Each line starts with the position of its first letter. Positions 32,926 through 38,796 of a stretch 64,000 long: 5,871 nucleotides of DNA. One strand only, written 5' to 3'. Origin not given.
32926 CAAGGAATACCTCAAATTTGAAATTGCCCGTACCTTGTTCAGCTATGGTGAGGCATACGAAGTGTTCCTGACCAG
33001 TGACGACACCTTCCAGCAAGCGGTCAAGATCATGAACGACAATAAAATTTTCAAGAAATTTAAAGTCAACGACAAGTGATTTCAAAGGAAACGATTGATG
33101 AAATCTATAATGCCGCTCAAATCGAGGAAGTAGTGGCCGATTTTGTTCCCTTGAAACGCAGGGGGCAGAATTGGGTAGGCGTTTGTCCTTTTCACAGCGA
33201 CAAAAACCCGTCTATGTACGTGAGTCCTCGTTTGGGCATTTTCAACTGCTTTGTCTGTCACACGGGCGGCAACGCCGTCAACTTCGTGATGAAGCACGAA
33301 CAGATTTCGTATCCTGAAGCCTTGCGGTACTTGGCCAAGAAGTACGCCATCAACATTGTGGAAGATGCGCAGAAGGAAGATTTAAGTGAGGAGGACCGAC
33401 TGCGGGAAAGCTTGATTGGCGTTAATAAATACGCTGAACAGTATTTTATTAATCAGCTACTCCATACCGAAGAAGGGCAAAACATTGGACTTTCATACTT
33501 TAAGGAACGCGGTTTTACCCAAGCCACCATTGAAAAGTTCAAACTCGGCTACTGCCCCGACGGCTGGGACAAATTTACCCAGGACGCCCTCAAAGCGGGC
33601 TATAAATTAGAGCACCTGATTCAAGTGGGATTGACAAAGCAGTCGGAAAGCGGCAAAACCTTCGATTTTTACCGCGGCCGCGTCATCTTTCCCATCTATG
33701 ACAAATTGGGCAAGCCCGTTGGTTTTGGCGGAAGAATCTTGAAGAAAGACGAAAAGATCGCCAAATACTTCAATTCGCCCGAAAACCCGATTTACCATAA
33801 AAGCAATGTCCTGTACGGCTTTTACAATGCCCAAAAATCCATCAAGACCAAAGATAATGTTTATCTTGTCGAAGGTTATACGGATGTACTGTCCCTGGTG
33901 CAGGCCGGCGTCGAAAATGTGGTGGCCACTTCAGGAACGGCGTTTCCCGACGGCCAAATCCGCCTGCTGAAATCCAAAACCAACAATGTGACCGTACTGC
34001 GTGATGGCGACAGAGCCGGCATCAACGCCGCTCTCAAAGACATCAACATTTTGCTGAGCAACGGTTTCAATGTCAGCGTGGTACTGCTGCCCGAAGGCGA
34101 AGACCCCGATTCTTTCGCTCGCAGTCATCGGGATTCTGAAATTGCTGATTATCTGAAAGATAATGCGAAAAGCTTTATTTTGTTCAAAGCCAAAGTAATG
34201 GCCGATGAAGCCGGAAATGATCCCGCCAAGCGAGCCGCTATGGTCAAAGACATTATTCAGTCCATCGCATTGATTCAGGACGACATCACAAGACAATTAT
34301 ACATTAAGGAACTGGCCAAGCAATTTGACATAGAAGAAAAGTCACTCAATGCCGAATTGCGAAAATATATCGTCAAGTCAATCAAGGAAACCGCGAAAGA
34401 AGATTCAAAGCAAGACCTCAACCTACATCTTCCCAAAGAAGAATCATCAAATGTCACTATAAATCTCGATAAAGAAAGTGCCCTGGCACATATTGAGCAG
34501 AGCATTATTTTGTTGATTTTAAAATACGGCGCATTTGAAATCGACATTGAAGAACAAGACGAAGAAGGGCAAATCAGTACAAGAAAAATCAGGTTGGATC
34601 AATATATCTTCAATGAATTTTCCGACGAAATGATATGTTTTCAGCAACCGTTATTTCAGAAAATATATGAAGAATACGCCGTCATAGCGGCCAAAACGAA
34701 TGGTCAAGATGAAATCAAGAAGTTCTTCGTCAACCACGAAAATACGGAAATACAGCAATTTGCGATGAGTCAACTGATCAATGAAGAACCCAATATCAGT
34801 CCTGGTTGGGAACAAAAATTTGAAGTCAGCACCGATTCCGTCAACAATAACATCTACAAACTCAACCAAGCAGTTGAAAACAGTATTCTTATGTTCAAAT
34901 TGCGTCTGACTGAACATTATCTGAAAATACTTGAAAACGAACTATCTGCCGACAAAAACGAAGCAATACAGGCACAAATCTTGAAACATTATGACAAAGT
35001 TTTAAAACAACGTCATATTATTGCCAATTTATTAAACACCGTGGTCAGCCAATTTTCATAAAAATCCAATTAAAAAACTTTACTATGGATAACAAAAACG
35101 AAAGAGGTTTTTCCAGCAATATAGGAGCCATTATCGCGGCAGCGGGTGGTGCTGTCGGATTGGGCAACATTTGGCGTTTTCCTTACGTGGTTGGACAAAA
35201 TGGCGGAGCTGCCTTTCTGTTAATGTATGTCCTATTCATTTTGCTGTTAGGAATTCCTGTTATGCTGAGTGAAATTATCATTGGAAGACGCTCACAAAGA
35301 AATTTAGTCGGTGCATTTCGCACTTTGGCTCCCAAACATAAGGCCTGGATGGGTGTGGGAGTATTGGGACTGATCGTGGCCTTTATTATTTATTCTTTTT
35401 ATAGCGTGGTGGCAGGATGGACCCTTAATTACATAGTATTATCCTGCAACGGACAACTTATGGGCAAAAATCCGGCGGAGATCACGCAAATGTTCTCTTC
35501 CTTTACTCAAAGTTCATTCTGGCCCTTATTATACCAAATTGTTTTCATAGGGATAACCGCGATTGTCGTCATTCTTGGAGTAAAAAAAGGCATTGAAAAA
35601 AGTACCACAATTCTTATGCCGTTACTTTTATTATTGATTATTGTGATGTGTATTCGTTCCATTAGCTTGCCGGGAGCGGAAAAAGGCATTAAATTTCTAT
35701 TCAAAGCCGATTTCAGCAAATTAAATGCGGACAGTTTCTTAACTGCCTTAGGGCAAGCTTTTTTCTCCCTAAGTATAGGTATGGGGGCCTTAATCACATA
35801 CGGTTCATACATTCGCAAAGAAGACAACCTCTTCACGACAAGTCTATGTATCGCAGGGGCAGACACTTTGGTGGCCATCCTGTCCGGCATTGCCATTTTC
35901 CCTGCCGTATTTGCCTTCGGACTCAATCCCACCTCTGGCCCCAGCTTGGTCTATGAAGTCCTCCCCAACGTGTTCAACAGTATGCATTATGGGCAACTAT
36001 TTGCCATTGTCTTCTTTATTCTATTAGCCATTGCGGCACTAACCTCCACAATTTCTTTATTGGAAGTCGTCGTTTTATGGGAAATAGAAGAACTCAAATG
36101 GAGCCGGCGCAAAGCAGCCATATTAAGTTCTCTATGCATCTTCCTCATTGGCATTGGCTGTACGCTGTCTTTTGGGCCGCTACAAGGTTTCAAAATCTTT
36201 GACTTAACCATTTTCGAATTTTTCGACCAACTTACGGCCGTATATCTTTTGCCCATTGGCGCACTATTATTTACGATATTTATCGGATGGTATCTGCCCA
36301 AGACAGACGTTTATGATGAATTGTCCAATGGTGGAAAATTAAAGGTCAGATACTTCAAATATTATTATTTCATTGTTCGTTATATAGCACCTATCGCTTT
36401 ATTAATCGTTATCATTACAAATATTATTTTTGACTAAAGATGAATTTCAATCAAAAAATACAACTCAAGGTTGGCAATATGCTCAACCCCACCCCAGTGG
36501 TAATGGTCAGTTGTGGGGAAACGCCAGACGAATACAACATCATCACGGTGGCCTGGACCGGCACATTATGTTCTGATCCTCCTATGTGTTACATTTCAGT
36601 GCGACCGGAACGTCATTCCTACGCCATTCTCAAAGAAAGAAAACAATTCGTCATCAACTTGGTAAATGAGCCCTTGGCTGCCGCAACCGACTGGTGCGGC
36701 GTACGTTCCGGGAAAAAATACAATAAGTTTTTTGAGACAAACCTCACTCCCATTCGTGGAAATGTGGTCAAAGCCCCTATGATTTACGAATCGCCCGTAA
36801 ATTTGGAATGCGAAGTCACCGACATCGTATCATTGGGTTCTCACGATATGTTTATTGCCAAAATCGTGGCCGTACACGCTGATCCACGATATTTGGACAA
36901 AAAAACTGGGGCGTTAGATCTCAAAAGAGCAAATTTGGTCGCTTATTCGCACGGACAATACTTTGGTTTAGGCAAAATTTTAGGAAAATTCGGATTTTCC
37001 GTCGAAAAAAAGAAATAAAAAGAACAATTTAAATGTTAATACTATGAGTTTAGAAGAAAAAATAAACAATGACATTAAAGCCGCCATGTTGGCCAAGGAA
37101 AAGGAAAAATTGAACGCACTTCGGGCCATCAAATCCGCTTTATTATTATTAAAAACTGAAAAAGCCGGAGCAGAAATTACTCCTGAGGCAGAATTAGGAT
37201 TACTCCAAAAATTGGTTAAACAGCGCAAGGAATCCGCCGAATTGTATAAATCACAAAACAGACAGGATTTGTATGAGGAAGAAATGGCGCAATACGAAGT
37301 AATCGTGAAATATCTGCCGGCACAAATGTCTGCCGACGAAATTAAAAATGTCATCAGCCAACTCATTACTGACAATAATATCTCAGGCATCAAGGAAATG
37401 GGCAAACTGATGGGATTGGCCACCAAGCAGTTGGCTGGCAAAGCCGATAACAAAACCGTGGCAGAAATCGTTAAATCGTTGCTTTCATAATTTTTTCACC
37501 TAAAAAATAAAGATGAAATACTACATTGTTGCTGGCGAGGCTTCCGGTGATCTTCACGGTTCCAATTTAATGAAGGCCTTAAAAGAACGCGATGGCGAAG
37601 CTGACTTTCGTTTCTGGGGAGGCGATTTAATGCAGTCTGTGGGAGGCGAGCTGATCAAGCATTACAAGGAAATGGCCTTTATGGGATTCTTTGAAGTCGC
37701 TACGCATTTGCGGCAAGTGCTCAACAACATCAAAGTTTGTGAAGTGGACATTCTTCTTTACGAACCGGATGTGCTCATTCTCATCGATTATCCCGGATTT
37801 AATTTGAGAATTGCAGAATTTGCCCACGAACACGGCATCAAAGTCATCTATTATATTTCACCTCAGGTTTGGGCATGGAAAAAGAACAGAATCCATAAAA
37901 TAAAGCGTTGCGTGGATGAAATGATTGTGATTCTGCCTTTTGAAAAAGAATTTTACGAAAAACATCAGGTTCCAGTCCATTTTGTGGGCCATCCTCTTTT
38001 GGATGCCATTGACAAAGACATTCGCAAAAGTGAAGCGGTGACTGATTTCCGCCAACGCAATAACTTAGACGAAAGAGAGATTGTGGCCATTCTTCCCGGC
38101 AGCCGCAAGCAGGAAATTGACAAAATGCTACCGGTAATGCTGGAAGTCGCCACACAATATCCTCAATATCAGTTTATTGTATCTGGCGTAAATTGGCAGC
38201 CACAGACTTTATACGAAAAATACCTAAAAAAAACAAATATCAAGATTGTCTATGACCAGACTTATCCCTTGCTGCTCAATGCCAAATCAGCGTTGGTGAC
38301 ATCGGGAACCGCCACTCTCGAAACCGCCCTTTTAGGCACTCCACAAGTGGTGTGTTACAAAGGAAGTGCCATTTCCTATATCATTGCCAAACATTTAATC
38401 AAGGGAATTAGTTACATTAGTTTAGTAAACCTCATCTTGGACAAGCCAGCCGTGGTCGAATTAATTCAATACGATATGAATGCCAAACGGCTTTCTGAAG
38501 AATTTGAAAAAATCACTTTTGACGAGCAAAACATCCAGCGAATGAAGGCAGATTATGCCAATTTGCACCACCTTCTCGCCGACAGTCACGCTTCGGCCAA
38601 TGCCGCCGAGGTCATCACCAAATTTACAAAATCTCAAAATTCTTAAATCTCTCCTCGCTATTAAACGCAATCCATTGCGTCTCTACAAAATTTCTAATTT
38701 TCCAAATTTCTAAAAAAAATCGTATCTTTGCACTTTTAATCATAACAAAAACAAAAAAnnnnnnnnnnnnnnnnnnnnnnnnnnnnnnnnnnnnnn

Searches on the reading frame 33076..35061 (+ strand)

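Call 14: search_protein_families(library=pfam, proteins=[window:33076-35061:+], max_evalue=0.001)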
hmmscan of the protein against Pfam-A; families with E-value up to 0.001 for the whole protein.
window:33076-35061:+ (661 aa): 8 families
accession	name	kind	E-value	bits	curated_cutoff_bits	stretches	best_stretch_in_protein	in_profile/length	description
PF08275.17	DNAG_N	-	1.6e-38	132.1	26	1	125-252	2-127/128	DNA primase catalytic core, N-terminal domain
PF01807.25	Zn_ribbon_DnaG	-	5.3e-31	106.8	24.9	1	3-96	2-95/98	CHC2 zinc finger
PF13155.12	Toprim_2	-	1.2e-22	80.5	22.1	1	263-347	1-87/88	Toprim-like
PF13662.12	Toprim_4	-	3.8e-15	56.3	25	1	261-336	2-84/85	Toprim domain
PF01751.28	Toprim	-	7.6e-11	42.5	23.1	1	262-334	2-92/96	Toprim domain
PF13362.12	Toprim_3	-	3.5e-09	37.4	27.2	1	262-351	2-92/95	Toprim domain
PF10410.14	DnaB_bind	-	2.4e-08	34.5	20.6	1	381-421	15-55/56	DnaB-helicase binding domain of primase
PF21650.2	DnaG_cat_HB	-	9.3e-05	22.9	27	1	365-427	1-63/63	DNA primase DnaG, catalytic core, helical bundle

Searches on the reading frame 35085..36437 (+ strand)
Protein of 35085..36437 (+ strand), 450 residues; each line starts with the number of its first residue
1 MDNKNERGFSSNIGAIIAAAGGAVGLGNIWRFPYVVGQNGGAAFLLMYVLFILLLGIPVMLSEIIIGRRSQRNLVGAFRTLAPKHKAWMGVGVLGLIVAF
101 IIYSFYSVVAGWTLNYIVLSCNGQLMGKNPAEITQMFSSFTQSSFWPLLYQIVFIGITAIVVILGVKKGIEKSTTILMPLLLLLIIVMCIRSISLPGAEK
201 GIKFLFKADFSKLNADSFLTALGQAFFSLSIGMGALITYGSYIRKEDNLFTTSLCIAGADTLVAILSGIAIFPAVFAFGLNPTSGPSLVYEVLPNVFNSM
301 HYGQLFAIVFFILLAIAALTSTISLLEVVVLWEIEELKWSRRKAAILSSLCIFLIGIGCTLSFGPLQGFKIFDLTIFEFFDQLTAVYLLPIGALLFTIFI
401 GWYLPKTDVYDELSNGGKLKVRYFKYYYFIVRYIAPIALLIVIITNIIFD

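Call 14: search_protein_families(library=pfam, proteins=[window:35085-36437:+], max_evalue=0.001)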
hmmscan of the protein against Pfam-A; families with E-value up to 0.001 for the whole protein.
window:35085-36437:+ (450 aa): 1 family
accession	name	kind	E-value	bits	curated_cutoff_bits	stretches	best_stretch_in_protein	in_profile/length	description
PF00209.24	SNF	-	6.7e-62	210.3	27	2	153-448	182-482/524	Sodium:neurotransmitter symporter family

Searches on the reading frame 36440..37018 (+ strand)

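Call 14: search_protein_families(library=pfam, proteins=[window:36440-37018:+], max_evalue=0.001)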
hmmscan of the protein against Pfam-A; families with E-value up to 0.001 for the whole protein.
window:36440-37018:+ (192 aa): 1 family
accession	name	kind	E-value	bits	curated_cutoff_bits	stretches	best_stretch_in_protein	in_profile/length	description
PF01613.24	Flavin_Reduct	-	7.2e-31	107.8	27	1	17-151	5-137/153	Flavin reductase like domain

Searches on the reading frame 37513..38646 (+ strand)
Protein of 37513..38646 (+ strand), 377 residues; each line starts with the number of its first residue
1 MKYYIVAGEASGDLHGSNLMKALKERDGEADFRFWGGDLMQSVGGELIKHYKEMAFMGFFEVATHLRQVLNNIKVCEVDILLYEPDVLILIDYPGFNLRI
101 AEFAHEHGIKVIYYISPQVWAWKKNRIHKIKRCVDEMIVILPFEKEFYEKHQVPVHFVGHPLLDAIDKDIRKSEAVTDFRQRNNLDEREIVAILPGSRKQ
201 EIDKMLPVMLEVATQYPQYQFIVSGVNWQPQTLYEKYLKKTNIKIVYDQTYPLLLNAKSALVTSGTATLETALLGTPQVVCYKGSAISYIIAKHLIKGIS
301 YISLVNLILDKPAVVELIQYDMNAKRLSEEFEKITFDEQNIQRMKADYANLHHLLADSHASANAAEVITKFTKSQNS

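Call 14: search_protein_families(library=pfam, proteins=[window:37513-38646:+], max_evalue=0.001)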
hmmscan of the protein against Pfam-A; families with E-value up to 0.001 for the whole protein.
window:37513-38646:+ (377 aa): 2 families
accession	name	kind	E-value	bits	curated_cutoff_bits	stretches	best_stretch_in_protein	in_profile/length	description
PF02684.21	LpxB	-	2e-90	303.8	22.6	1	4-351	2-354/374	Lipid-A-disaccharide synthetase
PF04007.18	DUF354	-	9.5e-05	22.1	22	1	204-293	209-300/349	Protein of unknown function (DUF354)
